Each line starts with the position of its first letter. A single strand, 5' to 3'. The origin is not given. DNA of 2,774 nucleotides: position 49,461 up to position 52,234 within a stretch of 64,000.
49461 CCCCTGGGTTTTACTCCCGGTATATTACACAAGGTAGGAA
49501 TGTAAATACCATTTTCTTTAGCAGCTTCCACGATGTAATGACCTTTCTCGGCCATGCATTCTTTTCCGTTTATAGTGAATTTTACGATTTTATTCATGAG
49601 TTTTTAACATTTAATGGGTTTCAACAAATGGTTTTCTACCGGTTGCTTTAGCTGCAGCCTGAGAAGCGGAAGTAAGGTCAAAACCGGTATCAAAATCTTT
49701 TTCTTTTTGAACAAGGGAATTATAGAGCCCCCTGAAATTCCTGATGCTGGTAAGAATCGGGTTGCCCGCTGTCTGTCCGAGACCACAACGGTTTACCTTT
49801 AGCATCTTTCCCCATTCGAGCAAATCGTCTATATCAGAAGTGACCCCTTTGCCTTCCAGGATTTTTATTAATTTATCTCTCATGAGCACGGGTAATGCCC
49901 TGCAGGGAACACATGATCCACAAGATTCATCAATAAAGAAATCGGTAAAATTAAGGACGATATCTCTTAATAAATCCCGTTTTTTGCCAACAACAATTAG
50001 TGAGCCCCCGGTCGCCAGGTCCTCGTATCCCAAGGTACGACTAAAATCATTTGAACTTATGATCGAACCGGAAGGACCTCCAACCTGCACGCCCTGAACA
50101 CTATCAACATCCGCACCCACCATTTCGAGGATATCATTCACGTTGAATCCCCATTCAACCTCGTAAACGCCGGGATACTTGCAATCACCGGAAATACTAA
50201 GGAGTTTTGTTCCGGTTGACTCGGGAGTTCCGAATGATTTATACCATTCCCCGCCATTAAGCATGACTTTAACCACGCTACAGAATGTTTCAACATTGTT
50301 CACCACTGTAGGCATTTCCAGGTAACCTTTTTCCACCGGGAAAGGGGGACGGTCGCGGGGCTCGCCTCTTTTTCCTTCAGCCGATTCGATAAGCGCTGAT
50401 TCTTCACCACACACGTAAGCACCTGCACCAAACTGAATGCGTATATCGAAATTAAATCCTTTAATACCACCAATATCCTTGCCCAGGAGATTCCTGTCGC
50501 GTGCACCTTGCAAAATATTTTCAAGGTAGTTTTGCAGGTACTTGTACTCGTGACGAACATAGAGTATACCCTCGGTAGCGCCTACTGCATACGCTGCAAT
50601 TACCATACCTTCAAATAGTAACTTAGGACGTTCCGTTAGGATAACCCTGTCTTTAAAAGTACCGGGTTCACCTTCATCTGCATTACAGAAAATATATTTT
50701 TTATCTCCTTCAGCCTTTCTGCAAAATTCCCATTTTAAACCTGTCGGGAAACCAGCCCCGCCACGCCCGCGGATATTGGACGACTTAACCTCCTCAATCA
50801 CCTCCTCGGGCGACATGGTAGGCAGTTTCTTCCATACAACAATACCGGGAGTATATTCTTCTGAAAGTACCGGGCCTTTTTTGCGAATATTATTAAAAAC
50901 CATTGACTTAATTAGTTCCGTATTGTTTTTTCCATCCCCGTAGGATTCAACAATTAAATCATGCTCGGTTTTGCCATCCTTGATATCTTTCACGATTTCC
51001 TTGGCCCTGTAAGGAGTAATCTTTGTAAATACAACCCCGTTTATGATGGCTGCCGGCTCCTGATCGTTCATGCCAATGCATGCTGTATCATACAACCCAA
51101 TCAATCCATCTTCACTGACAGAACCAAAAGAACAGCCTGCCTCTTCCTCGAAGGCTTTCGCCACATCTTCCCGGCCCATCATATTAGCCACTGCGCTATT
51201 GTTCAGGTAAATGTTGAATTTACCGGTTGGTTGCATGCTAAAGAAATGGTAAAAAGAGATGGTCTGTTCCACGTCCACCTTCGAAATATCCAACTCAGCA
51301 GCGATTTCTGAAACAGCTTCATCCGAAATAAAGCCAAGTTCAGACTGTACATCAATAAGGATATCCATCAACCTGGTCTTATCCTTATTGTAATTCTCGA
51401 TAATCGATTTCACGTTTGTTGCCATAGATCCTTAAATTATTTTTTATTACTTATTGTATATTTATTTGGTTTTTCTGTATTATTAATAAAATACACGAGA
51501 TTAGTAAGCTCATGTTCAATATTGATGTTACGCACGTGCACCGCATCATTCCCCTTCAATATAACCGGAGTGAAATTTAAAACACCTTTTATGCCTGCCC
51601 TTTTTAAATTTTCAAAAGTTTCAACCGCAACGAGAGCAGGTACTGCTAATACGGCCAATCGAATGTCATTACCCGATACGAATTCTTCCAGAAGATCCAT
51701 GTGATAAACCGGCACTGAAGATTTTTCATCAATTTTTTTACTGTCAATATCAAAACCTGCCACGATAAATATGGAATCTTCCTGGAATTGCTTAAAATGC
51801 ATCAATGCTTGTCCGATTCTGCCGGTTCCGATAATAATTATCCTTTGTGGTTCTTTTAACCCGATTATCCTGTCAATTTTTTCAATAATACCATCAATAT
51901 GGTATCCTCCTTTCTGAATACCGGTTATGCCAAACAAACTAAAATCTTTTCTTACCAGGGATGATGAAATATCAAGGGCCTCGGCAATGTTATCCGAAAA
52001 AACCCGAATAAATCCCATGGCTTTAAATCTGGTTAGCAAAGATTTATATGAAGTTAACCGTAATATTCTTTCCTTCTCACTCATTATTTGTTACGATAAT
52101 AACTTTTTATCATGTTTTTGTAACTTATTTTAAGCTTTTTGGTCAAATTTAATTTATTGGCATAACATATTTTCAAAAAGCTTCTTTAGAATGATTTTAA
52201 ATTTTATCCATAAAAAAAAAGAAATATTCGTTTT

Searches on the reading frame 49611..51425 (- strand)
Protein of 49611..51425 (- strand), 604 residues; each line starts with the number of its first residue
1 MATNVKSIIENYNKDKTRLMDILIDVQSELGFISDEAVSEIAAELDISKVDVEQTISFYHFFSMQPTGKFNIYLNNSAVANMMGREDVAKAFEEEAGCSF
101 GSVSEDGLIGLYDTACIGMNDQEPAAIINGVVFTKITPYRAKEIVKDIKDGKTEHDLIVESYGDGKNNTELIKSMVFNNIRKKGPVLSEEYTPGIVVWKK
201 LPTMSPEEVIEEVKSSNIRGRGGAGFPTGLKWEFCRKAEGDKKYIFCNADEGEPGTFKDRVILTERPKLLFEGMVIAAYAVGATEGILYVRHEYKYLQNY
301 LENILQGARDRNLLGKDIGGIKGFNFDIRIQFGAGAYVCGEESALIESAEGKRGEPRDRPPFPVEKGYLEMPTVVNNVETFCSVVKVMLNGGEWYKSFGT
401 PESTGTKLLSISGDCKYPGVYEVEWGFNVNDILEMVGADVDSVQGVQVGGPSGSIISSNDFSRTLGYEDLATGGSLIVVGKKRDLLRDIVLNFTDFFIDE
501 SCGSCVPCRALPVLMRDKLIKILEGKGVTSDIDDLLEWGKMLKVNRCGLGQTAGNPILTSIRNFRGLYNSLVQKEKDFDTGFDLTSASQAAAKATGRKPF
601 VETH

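Call 61: search_protein_families(library=pfam, proteins=[window:49611-51425:-])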
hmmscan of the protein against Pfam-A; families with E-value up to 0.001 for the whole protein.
window:49611-51425:- (604 aa): 3 families
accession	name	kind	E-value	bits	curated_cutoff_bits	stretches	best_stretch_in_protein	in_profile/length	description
PF01512.22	Complex1_51K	-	2.2e-44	151.4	31.2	1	213-385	1-149/150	Nuo51 FMN-binding domain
PF01257.25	2Fe-2S_thioredx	-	5.7e-34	117.5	24.8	1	5-149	1-145/145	Thioredoxin-like [2Fe-2S] ferredoxin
PF10589.14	NADH_4Fe-4S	-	5.2e-18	65.2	23.5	1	488-568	1-82/85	NADH-ubiquinone oxidoreductase-F iron-sulfur binding region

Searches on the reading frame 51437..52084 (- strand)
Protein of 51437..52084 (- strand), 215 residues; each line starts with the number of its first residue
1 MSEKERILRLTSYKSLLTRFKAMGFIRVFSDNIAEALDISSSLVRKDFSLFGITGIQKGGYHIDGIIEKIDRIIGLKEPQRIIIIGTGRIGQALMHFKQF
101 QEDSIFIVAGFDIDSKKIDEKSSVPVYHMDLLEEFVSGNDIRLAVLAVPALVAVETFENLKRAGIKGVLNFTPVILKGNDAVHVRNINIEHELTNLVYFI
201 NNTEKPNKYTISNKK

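Call 61: search_protein_families(library=pfam, proteins=[window:51437-52084:-])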
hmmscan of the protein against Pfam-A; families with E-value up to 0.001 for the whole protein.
window:51437-52084:- (215 aa): 2 families
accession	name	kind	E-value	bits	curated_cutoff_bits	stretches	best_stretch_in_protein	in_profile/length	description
PF02629.25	CoA_binding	-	9.2e-17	62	22.3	1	78-174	2-97/97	CoA binding domain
PF06971.19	Put_DNA-bind_N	-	6e-09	36.3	27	1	7-49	7-49/49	Putative DNA-binding protein N-terminus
